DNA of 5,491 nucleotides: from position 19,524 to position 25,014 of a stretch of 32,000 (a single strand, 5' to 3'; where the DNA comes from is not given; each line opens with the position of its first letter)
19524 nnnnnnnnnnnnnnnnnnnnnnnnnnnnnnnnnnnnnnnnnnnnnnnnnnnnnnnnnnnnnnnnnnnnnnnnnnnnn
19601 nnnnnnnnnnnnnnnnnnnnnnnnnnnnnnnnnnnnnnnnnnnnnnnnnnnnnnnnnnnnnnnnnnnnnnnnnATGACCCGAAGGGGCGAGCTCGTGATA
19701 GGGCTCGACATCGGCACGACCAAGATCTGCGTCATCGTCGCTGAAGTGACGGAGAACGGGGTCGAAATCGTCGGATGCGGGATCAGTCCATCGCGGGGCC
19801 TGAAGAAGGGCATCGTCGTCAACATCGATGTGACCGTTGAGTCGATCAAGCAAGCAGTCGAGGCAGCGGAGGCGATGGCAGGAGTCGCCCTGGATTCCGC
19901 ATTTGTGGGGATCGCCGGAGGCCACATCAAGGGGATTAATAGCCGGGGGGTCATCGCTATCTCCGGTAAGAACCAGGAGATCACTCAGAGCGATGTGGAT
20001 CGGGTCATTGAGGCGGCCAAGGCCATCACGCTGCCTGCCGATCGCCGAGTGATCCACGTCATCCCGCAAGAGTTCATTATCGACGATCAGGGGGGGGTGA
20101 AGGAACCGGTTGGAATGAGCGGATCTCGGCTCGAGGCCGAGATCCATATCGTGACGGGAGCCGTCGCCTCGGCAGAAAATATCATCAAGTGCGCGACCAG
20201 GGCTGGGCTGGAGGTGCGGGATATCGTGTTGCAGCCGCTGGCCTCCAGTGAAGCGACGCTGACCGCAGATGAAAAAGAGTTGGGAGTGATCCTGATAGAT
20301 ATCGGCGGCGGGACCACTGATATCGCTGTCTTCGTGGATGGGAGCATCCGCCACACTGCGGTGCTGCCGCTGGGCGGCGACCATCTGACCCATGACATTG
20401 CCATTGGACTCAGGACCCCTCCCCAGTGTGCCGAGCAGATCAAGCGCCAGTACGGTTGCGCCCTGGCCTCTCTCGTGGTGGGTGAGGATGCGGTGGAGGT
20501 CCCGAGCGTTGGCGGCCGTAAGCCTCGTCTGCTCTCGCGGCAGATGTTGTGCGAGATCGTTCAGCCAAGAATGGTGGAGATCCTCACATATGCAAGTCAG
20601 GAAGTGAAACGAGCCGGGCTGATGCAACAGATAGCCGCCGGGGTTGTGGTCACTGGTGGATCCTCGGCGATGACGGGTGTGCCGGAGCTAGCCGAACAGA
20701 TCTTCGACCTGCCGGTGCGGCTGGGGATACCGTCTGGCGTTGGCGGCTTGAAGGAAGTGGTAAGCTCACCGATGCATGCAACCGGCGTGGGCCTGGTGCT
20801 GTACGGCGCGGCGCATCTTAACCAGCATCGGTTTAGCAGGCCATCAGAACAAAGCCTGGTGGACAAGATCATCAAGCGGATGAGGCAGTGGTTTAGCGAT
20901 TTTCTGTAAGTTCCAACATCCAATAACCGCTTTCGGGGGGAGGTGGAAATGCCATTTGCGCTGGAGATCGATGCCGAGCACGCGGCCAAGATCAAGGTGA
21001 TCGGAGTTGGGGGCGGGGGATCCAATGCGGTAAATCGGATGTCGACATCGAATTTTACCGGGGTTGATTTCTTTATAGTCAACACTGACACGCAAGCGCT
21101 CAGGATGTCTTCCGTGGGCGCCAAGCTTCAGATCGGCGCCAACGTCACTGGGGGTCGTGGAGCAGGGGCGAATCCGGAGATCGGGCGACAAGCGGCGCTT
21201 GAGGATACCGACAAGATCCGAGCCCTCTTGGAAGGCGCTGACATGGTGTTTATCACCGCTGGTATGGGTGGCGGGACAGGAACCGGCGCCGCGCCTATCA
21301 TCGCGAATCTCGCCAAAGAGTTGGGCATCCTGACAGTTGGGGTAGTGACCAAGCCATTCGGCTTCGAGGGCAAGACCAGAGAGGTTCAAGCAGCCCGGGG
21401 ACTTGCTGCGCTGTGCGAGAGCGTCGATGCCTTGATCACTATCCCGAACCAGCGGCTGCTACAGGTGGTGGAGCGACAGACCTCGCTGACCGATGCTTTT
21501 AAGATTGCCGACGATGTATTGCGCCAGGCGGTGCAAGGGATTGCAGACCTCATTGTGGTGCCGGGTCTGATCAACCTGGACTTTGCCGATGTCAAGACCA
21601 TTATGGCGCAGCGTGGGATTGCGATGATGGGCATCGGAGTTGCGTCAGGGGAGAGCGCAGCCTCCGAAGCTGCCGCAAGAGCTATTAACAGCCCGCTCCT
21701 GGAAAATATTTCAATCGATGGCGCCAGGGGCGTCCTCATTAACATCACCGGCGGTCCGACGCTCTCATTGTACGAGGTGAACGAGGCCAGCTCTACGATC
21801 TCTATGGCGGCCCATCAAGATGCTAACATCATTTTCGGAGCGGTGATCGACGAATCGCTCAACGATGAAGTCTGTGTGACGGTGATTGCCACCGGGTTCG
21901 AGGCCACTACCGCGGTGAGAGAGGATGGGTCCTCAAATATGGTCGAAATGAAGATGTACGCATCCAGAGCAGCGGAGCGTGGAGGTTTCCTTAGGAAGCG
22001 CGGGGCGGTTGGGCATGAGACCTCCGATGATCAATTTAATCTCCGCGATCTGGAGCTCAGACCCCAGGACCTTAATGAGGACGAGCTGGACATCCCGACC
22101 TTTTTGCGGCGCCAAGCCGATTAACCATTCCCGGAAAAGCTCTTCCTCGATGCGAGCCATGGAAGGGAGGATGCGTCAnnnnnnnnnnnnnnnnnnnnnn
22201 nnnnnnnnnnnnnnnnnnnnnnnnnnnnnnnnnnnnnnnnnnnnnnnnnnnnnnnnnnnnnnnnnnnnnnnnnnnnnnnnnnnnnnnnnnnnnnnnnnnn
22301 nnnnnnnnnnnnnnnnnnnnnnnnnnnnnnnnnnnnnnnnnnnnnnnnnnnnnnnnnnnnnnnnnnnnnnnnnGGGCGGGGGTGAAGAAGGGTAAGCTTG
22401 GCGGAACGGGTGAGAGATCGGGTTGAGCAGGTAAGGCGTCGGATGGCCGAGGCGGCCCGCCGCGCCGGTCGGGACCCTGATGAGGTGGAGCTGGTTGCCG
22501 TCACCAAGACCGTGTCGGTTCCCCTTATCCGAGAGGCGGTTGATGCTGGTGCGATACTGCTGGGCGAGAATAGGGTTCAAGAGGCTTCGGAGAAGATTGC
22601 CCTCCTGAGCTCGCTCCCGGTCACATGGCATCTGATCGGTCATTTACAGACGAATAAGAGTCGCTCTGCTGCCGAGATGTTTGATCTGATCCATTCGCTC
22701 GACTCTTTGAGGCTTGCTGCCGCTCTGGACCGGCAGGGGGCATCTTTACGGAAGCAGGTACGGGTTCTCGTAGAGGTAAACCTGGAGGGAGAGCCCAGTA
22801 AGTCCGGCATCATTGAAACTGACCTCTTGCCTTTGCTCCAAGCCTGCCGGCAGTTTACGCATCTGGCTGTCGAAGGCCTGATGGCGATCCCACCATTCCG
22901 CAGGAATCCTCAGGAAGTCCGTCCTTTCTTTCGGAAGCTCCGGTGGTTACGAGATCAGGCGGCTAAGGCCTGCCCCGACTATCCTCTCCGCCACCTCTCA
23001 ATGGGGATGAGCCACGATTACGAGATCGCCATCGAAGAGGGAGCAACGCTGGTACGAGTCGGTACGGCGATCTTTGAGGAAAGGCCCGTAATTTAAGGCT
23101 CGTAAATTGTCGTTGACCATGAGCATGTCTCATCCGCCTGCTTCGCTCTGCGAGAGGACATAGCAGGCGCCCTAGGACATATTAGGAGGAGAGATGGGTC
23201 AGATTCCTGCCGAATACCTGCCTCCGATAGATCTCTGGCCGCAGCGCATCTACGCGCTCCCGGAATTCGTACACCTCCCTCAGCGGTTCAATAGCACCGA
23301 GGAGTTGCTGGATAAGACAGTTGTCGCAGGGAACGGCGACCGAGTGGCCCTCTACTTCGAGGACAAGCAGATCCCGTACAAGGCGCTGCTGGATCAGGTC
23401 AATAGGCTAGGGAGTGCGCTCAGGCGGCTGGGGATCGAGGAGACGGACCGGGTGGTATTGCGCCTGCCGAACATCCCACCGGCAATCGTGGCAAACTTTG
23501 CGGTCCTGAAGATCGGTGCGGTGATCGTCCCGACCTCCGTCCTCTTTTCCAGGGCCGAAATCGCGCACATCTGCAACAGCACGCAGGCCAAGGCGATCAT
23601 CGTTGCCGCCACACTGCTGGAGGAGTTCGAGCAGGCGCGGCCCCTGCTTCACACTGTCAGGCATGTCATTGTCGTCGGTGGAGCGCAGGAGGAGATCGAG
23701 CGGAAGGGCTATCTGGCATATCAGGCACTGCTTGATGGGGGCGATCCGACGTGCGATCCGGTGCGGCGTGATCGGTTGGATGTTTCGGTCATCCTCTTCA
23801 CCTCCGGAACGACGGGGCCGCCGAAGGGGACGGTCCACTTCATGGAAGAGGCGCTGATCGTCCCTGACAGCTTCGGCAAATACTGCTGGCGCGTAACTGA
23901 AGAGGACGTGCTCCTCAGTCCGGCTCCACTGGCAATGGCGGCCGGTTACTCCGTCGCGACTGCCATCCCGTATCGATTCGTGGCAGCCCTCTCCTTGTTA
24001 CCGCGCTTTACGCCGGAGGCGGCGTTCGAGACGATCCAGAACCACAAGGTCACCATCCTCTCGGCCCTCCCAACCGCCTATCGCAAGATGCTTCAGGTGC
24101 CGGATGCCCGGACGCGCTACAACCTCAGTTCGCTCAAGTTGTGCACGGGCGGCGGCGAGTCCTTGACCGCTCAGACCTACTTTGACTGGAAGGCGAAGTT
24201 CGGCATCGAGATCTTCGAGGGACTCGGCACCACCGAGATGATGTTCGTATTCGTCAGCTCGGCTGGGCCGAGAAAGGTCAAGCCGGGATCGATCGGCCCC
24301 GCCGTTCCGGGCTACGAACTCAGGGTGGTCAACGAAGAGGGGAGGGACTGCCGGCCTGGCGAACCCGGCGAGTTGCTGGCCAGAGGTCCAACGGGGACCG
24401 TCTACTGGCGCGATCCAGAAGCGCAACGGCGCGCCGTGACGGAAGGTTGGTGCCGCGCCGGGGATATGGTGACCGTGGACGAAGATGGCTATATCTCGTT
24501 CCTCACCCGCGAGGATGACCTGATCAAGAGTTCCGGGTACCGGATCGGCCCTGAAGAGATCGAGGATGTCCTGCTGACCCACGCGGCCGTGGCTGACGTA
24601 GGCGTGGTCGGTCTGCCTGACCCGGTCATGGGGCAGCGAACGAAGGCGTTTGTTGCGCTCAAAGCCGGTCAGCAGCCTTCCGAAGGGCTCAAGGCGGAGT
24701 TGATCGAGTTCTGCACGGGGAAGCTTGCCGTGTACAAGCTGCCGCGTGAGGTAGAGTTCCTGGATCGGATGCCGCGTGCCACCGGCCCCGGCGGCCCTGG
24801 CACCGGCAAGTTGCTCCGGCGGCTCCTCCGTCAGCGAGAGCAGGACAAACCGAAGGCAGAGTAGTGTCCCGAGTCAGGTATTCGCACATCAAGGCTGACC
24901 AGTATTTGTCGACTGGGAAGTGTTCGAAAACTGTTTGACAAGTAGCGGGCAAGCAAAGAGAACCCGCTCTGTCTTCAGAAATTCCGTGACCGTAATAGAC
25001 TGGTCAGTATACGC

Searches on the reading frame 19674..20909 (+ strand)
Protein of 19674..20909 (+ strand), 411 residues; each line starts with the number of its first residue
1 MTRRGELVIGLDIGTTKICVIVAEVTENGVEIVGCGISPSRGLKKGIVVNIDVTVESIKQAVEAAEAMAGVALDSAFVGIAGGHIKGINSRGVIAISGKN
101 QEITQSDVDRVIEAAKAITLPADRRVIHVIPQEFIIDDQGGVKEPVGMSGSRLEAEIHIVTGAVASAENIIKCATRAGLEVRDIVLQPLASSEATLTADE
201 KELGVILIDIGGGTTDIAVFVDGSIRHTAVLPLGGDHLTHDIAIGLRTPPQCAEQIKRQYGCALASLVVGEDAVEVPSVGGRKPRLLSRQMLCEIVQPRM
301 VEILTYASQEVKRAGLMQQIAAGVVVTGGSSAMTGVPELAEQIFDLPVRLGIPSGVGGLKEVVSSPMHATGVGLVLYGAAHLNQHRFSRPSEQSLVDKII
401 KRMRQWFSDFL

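Call 7: search_protein_families(library=pfam, proteins=[window:19674-20909:+], max_evalue=0.001)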
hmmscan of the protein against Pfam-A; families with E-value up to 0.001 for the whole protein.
window:19674-20909:+ (411 aa): 7 families
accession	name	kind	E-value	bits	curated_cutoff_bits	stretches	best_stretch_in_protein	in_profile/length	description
PF14450.12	FtsA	-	1.7e-50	171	31.8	2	206-373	1-127/127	Cell division protein FtsA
PF02491.25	SHS2_FTSA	-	6.1e-34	116.7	25.4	1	82-161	1-79/79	SHS2 domain inserted in FTSA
PF06723.19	MreB_Mbl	-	1.5e-10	40.9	27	1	200-350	142-303/327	MreB/Mbl protein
PF06277.17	EutA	-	6.6e-07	29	27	1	195-241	135-181/475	Ethanolamine utilisation protein EutA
PF11104.14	PilM_2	-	7.9e-05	22.2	27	0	193-259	170-236/340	Type IV pilus assembly protein PilM;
PF00012.26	HSP70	-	0.00036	19.3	20.6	0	172-220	154-203/599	Hsp70 protein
PF00022.25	Actin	-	0.0008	18.5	27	0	205-248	144-189/410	Actin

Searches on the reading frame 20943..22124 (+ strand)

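Call 7: search_protein_families(library=pfam, proteins=[window:20943-22124:+], max_evalue=0.001)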
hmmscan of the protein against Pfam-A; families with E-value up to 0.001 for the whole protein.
window:20943-22124:+ (393 aa): 2 families
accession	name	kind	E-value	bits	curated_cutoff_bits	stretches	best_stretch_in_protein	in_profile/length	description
PF00091.31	Tubulin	-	2.1e-48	165.6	33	1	16-176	1-189/190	Tubulin/FtsZ family, GTPase domain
PF12327.13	FtsZ_C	-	5.1e-34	116.9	27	1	225-320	1-95/95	FtsZ family, C-terminal domain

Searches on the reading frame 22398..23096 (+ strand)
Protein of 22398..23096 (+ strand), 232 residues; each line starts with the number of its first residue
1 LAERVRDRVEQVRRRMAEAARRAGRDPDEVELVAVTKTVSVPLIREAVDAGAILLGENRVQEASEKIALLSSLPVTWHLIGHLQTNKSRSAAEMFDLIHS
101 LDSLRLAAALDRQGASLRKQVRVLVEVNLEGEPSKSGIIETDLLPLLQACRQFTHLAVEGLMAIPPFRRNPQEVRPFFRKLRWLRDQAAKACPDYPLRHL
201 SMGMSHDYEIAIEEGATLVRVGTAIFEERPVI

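Call 7: search_protein_families(library=pfam, proteins=[window:22398-23096:+], max_evalue=0.001)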
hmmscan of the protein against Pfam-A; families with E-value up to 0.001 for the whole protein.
window:22398-23096:+ (232 aa): 1 family
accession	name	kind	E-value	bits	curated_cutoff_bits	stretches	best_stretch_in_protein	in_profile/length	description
PF01168.26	Ala_racemase_N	-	5.8e-17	62.6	24.1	1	10-230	4-220/220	Alanine racemase, N-terminal domain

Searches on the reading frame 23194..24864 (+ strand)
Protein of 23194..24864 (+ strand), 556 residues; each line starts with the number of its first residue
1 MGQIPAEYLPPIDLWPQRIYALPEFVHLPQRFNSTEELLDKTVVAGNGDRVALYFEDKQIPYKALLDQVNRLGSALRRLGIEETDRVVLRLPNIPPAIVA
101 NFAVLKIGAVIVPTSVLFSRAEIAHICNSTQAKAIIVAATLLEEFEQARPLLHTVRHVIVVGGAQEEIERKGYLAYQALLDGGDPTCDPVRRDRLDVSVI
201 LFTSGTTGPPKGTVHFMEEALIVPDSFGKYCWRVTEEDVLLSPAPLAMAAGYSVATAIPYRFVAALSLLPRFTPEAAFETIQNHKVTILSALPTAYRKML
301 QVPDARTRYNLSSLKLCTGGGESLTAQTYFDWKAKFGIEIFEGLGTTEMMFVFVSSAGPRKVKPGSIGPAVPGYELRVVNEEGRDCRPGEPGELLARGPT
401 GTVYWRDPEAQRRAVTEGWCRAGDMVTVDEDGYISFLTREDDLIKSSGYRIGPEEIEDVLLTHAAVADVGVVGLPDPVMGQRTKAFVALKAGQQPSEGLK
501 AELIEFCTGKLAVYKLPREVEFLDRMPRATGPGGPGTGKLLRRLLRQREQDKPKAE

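Call 3: search_protein_families(library=pfam, proteins=[window:23194-24864:+], max_evalue=0.01)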
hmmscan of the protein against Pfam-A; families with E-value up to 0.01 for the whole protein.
window:23194-24864:+ (556 aa): 2 families
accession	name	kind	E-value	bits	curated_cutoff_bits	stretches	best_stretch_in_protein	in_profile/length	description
PF00501.34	AMP-binding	-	2.1e-75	254.4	29.9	1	44-400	5-378/384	AMP-binding enzyme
PF13193.12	AMP-binding_C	-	4e-19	69.8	24.5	1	455-528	1-71/76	AMP-binding enzyme C-terminal domain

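Call 4: search_protein_families(library=ncbifam, proteins=[window:23194-24864:+], max_evalue=0.01)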
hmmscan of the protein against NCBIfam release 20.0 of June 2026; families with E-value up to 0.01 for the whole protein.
window:23194-24864:+ (556 aa): 100 families (the best 25 are shown)
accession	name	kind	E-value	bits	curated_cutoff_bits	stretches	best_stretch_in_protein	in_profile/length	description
NF004837.0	PRK06187.1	subfamily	6.9e-110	367.8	476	1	43-552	17-525/531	long-chain-fatty-acid--CoA ligase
TIGR02262.1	benz_CoA_lig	subfamily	3.7e-96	322.9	375.25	1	31-547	2-507/508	benzoate-CoA ligase family protein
NF003313.0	PRK04319.1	equivalog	1.1e-94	317.8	729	1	31-554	42-566/574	acetate--CoA ligase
NF006181.0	PRK08314.1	subfamily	8.3e-82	275.2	705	2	169-553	179-558/563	long-chain-fatty-acid--CoA ligase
NF004114.0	PRK05605.1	equivalog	6e-81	272.5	766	2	187-548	213-568/575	long-chain-fatty-acid--CoA ligase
NF047394.1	AcylCoAsynMbcS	equivalog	3.1e-80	270.3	850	1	29-552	9-523/525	acyl-CoA synthetase MbcS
NF006182.0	PRK08316.1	subfamily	3.5e-79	266.7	663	1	45-551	22-519/523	fatty acyl-CoA synthetase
NF053567.1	HBDA_AROS1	equivalog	3.2e-73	246.9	1000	1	32-530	12-506/523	3-hydroxybenzoate--CoA ligase HbdA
NF005801.1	PRK07656.1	equivalog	7.4e-73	245.9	657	1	45-545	12-499/500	FadD3 family acyl-CoA ligase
TIGR03098.1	ligase_PEP_1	hypoth_equivalog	1.9e-71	241.1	592.35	1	41-530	7-505/517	acyl-CoA ligase (AMP-forming), exosortase A system-associated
NF004822.0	PRK06178.1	equivalog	8.2e-71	239.3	782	1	15-531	22-556/571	acyl-CoA synthetase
NF005702.0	PRK07514.1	subfamily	2.3e-70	237.4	558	1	50-550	19-501/506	malonyl-CoA synthase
NF005676.0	PRK07470.1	equivalog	2.7e-67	227.6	774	1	45-549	31-533/544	acyl-CoA synthetase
NF005220.0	PRK06710.1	equivalog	5.2e-66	222.9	1116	2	187-553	202-557/563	long-chain-fatty-acid--CoA ligase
NF005947.1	PRK08008.1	equivalog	6.3e-66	223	651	1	48-529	21-507/518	crotonobetaine/carnitine-CoA ligase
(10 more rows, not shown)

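Call 49: search_solved_structures(query=window:23194-24864:+, max_evalue=1e-20)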
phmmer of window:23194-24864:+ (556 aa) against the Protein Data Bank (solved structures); distinct sequences matched with E-value up to 1e-20: 127 (the best 60 are shown).
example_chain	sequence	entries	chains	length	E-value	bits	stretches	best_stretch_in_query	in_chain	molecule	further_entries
4wv3_A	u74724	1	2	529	5.6e-78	265.9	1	28-538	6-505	Anthranilate-CoA ligase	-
9g79_B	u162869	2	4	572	1.2e-73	251.6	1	28-553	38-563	Acetyl-coenzyme A synthetase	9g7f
2v7b_A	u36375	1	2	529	1.1e-69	238.6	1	54-539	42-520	BENZOATE-COENZYME A LIGASE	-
4eat_A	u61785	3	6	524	6.4e-64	219.5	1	29-538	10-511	Benzoate-coenzyme A ligase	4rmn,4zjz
4rm3_A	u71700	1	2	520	6.7e-64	219.4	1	29-538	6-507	Benzoate-coenzyme A ligase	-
4rlf_A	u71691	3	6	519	6.9e-64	219.4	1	29-538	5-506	Benzoate-coenzyme A ligase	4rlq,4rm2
6m2o_A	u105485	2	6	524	2.6e-63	217.5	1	29-538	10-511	Benzoate-coenzyme A ligase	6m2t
6m2u_A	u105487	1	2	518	2.8e-63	217.4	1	29-538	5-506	Benzoate-coenzyme A ligase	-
2vze_A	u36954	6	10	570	1.9e-56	194.8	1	78-549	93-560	ACYL-COENZYME A SYNTHETASE ACSM2A, MITOCHONDRIAL | Acyl-coenzyme A synthetase ACSM2A, mitochondrial precursor | Acyl-coenzyme A synthetase ACSM2A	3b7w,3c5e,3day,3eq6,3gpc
2wd9_A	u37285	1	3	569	1.9e-56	194.8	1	78-549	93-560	ACYL-COENZYME A SYNTHETASE ACSM2A, MITOCHONDRIAL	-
8biq_D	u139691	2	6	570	3.8e-55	190.5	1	30-554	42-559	4-hydroxybutyrate--CoA ligase 1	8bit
5wm2_A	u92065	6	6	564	5.7e-55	190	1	44-547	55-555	Salicylate-AMP ligase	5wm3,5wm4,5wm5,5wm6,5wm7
3etc_A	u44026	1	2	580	8.5e-55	189.4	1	54-530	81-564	AMP-binding protein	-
5u2a_A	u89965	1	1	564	9.4e-55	189.2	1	59-553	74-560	AMP-dependent synthetase and ligase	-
4gxq_A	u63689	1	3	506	2.2e-54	188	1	59-530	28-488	Malonyl CoA synthetase, Benzoate-CoA ligase Chimeric protein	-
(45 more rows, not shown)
